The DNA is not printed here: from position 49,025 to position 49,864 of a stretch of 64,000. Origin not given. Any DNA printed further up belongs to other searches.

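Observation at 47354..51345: A repeated β-sandwich domain family of about 160 aa, CBM4_9-like with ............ and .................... motifs, present in six copies across three proteins.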

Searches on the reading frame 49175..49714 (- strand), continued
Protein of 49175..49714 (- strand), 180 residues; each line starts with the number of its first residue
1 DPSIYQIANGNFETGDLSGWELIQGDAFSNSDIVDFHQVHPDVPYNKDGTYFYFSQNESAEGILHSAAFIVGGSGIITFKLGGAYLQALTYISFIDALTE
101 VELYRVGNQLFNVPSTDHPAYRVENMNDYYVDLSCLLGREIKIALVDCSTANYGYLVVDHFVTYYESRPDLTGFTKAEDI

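Call 58: search_protein_families(library=pfam, alignment_id=A9, max_evalue=0.001)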
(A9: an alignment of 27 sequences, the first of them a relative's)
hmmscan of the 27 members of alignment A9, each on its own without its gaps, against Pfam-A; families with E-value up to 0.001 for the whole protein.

A. member 1, P0106 (528 aa): 0 families

B. families by the number of members that match (of 27 scanned): 8 families
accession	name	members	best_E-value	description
PF03442.20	CBM_X2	16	6.3e-64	Carbohydrate binding domain X2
PF17892.7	Cadherin_5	11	2.8e-15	Cadherin-like domain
PF17963.7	Big_9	10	3.9e-11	Bacterial Ig domain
PF00149.33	Metallophos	5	1.4e-15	Calcineurin-like phosphoesterase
PF16656.11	Pur_ac_phosph_N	4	2e-13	Purple acid Phosphatase, N-terminal domain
PF07550.17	Shr-like_HID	4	2e-05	Heme-binding protein Shr-like, Hb-interacting domain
PF09479.16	Flg_new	3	5.2e-38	Listeria-Bacteroides repeat domain (List_Bact_rpt)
PF18998.6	Flg_new_2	2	7e-08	Divergent InlB B-repeat domain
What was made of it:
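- Five of 27 A-B relatives are fused to a phosphatase rather than a glycosidase, and many sit in adhesin-like Ig/cadherin arrays (call 58).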

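Call 59: list_cluster_members(proteins=[P0028, P0063, P0069, P0080, P0098, P0137, P0015, P0016, P0018, P0025])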
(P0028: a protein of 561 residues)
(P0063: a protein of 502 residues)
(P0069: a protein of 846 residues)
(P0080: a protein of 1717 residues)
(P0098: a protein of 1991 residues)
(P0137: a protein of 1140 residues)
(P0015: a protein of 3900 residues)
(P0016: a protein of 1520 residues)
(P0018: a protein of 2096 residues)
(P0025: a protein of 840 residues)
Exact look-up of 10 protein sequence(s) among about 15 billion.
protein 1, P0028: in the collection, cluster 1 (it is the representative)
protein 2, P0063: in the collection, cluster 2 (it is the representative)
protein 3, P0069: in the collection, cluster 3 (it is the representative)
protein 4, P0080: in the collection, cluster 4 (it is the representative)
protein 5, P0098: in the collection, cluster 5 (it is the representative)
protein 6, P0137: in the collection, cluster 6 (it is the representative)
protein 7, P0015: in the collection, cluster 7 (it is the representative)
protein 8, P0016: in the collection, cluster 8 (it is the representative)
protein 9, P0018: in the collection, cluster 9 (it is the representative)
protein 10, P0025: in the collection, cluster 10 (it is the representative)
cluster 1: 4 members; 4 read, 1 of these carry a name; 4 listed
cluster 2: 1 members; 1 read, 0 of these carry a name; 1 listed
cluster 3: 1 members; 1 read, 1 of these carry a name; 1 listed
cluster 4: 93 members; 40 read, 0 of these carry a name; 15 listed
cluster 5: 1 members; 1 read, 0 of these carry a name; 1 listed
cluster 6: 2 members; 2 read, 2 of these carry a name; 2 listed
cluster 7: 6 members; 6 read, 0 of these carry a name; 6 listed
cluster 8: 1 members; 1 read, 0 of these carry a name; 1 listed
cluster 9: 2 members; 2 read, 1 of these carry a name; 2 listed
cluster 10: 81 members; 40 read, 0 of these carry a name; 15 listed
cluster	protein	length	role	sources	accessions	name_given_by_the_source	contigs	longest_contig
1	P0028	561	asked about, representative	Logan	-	-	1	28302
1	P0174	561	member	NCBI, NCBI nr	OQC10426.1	MAG: hypothetical protein BWX74_00637 [Tenericutes bacterium ADurb.Bin087]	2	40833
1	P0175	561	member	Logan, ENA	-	-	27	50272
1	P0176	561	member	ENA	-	-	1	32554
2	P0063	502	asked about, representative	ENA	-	-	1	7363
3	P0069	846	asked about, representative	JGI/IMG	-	meiotically up-regulated gene 157 (Mug157) protein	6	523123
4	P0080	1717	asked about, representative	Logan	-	-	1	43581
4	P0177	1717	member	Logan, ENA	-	-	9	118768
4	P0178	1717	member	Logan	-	-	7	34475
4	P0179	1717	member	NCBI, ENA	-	-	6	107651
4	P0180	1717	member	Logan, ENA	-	-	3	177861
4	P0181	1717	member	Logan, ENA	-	-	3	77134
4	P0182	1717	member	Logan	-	-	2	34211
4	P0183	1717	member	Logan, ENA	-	-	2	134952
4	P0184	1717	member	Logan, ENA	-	-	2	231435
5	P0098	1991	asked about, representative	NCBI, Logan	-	-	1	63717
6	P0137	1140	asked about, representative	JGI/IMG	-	acid phosphatase type 7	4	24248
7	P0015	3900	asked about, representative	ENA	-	-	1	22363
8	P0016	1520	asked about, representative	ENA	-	-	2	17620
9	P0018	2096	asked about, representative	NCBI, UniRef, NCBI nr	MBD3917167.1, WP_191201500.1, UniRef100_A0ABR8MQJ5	S-layer homology domain-containing protein [Paenibacillus sp. PR3] | beta-fructofuranosidase n=1 Tax=Paenibacillus terricola TaxID=2763503 ... | S-layer homology domain-containing protein [Paenibacillus terricola]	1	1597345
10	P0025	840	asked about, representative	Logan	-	-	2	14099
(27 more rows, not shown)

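Call 65: find_encoding_contigs(protein=P0168, flank=10000, max_places=2)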
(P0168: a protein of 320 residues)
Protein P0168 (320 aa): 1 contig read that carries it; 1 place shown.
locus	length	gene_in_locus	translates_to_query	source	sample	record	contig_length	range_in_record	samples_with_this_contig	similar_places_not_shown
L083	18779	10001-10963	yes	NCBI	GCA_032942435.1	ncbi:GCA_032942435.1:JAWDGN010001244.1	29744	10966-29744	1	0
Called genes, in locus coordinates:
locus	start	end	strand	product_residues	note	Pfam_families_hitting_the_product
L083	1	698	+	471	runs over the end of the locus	-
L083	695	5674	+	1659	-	PF03442:CBM_X2 (faint), PF17892:Cadherin_5 (weak), PF17963:Big_9 (weak)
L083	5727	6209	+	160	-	-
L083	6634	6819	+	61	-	-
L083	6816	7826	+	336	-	PF06824:Glyco_hydro_125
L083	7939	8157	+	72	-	PF06824:Glyco_hydro_125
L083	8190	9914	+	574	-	-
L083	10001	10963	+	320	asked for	PF16655:PhoD_N (faint), PF16656:Pur_ac_phosph_N (weak)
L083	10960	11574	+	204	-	-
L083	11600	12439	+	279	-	PF00754:F5_F8_type_C, PF22633:F5_F8_type_C_2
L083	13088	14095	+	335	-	-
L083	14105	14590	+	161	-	-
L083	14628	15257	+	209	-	-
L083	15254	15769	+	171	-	PF07581:Glug (faint)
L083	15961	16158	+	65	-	-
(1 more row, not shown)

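Call 66: find_encoding_contigs(protein=P0005, flank=10000, max_places=2)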
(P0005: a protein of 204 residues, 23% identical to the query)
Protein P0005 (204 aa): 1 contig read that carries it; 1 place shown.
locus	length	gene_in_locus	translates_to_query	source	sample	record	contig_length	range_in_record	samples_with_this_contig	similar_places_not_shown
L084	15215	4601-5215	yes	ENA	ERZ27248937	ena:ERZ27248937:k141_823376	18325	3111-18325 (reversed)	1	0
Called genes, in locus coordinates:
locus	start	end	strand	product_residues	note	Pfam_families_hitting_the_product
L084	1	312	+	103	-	?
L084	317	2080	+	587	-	-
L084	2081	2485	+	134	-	-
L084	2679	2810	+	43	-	-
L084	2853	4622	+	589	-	-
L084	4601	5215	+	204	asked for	-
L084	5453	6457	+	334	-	PF04055:Radical_SAM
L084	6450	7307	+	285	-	PF27840:ScmC (weak)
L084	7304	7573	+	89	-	PF05402:PqqD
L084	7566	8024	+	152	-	-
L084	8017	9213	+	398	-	PF14907:NTP_transf_5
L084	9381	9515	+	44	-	-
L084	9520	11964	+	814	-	PF00932:LTD, PF02368:Big_2, PF26918:Ig_Eae (weak), PF09479:Flg_new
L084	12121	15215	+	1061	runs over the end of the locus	PF00932:LTD, PF04231:Endonuclease_1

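Call 75: list_cluster_members(proteins=[P0034, P0026, P0039, P0045, P0161])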
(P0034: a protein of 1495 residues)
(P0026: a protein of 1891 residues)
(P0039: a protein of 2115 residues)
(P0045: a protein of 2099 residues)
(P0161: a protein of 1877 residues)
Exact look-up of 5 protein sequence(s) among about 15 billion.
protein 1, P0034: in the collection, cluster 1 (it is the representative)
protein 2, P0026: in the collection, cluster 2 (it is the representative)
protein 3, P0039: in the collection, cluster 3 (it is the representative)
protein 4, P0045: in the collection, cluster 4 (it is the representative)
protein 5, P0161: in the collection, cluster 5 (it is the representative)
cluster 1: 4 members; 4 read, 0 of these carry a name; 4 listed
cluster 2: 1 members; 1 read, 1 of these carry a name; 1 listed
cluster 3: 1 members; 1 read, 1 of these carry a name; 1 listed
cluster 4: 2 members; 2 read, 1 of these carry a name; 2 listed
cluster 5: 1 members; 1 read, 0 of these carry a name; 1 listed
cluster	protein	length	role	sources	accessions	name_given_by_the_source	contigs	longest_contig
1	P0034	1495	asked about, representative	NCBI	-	-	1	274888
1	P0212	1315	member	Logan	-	-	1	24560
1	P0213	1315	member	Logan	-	-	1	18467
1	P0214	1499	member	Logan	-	-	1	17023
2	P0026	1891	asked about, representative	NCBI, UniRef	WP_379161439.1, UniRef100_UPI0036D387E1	GH32 C-terminal domain-containing protein [Paenibacillus sp. sgz5001063] | GH32 C-terminal domain-containing protein n=1 Tax=Paenibacillus sp. sgz5001063 ...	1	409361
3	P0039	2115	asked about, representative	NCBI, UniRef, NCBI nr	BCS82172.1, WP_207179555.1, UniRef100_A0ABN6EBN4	GH32 C-terminal domain-containing protein [Anaerocellum diazotrophicum] | beta-fructofuranosidase n=1 Tax=Caldicellulosiruptor diazotrophicus TaxID=2806205 ... | GH32 C-terminal domain-containing protein [Caldicellulosiruptor diazotrophicus]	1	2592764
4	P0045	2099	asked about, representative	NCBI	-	-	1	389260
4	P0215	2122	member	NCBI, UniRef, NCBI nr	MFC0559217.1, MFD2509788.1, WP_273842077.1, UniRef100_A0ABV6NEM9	GH32 C-terminal domain-containing protein [Halalkalibacter alkalisediminis] | GH32 C-terminal domain-containing protein n=1 Tax=Halalkalibacter alkalisediminis ...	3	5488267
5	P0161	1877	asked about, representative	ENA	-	-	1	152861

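Call 76: find_homologous_proteins(query=P0026, max_evalue=1e-20)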
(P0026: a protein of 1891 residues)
Query P0026 (1891 aa): 193 proteins with E <= 1e-20 among 8000 candidates; the best 120 are listed.
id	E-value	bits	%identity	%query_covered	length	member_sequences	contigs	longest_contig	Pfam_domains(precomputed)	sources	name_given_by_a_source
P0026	0.0e+0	4393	100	100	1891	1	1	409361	PF08244.20,PF00251.27,PF13385.14,PF00395.26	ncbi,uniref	ncbi:GH32 C-terminal domain-containing protein [Paenibacillus sp. sgz5001063]|uniref:GH32 C-terminal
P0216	0.0e+0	4136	84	98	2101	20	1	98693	PF08244.20,PF00251.27,PF13385.14,PF00395.26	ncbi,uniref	ncbi:GH32 C-terminal domain-containing protein [Paenibacillus phytohabitans]|uniref:GH32 C-terminal 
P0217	0.0e+0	4057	80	96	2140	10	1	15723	PF08244.20,PF00251.27,PF13385.14,PF00395.26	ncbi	ncbi:Levanase precursor [compost metagenome]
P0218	0.0e+0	3780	84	100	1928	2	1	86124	PF08244.20,PF00251.27,PF13385.14,PF00395.26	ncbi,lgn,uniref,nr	ncbi:GH32 C-terminal domain-containing protein [Paenibacillus sonchi]|uniref:GH32 C-terminal domain-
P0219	0.0e+0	3767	84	100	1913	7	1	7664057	PF08244.20,PF00251.27,PF13385.14,PF00395.26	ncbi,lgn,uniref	ncbi:GH32 C-terminal domain-containing protein [Paenibacillus sp. FSL P2-0136]|uniref:S-layer homolo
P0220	0.0e+0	3740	83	100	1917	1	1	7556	PF08244.20,PF00251.27,PF13385.14,PF00395.26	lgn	-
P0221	0.0e+0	3724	83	100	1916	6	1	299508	PF08244.20,PF00251.27,PF13385.14,PF00395.26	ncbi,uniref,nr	ncbi:GH32 C-terminal domain-containing protein [Paenibacillus silagei]|uniref:beta-fructofuranosidas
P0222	0.0e+0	3718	83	99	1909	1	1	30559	PF08244.20,PF00251.27,PF13385.14,PF00395.26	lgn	-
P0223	0.0e+0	3695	82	100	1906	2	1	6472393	PF08244.20,PF00251.27,PF13385.14,PF00395.26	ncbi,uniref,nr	ncbi:GH32 C-terminal domain-containing protein [Paenibacillus pedocola]|uniref:GH32 C-terminal domai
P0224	0.0e+0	3692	71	97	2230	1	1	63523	PF08244.20,PF00932.26,PF00251.27,PF13385.14,PF00395.26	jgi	-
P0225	0.0e+0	3683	82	100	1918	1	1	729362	PF08244.20,PF00251.27,PF13385.14,PF00395.26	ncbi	ncbi:GH32 C-terminal domain-containing protein [Paenibacillus sp. BAC0078]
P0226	0.0e+0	3677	83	100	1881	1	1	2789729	PF08244.20,PF00251.27,PF13385.14,PF00395.26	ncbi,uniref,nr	ncbi:GH32 C-terminal domain-containing protein [Paenibacillus wynnii]|uniref:GH32 C-terminal domain-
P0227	0.0e+0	3674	70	98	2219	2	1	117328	PF08244.20,PF00251.27,PF13385.14,PF03646.21,PF00395.26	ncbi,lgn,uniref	ncbi:GH32 C-terminal domain-containing protein [Paenibacillus sp. 2TAB23]|uniref:S-layer homology do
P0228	0.0e+0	3673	83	100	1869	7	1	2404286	PF08244.20,PF00251.27,PF13385.14,PF00395.26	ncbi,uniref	ncbi:GH32 C-terminal domain-containing protein [Paenibacillus sp. NPDC058367]|uniref:GH32 C-terminal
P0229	0.0e+0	3650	82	100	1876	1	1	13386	PF08244.20,PF00251.27,PF13385.14,PF00395.26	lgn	-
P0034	0.0e+0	2212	61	76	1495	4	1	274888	PF08244.20,PF00251.27,PF13385.14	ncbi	-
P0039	0.0e+0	2004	50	77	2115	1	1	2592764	PF08244.20,PF00354.25,PF00251.27,PF13385.14,PF00395.26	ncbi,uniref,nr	ncbi:GH32 C-terminal domain-containing protein [Anaerocellum diazotrophicum]|uniref:beta-fructofuran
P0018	0.0e+0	1927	45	96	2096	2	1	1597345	PF08244.20,PF00354.25,PF00251.27,PF13385.14,PF00395.26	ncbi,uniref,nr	ncbi:S-layer homology domain-containing protein [Paenibacillus sp. PR3]|uniref:beta-fructofuranosida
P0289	0.0e+0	1701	48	76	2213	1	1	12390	PF07532.18,PF08244.20,PF22847.3,PF00251.27,PF13385.14,PF02018.24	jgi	jgi:fructan beta-fructosidase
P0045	0.0e+0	1656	45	71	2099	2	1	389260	PF08244.20,PF22847.3,PF00251.27,PF13385.14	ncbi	-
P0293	0.0e+0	1486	44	76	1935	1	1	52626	PF08244.20,PF22847.3,PF00251.27,PF13385.14,PF02018.24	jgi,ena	-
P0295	0.0e+0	1477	46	80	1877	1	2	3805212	PF07532.18,PF08244.20,PF22847.3,PF00251.27,PF04122.18,PF13385.14,PF02018.24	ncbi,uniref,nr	ncbi:cell wall-binding repeat-containing protein [Clostridium thermarum]|uniref:cell wall-binding re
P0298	0.0e+0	1433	46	76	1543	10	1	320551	PF07532.18,PF08244.20,PF00251.27,PF13385.14,PF02018.24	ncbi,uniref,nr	ncbi:sucrose-6-phosphate hydrolase SacC (GH32 family) [Neobacillus bataviensis]|uniref:beta-fructofu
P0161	0.0e+0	1275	46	70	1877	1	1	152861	PF07532.18,PF08244.20,PF00251.27,PF04122.18,PF13385.14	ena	-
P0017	0.0e+0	1018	48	24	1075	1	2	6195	PF00932.26,PF08358.17,PF02018.24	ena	-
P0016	2.0e-282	959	47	19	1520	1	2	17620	PF16403.12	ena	-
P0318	5.7e-173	596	37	26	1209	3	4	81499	PF02018.24,PF20578.5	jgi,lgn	jgi:hypothetical protein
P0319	2.1e-171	591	38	25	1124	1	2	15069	PF02018.24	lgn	-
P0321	1.1e-168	582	39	24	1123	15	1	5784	PF02018.24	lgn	-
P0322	1.3e-167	578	36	26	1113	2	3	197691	PF02018.24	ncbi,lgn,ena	-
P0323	2.1e-164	568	37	25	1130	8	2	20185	PF02018.24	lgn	-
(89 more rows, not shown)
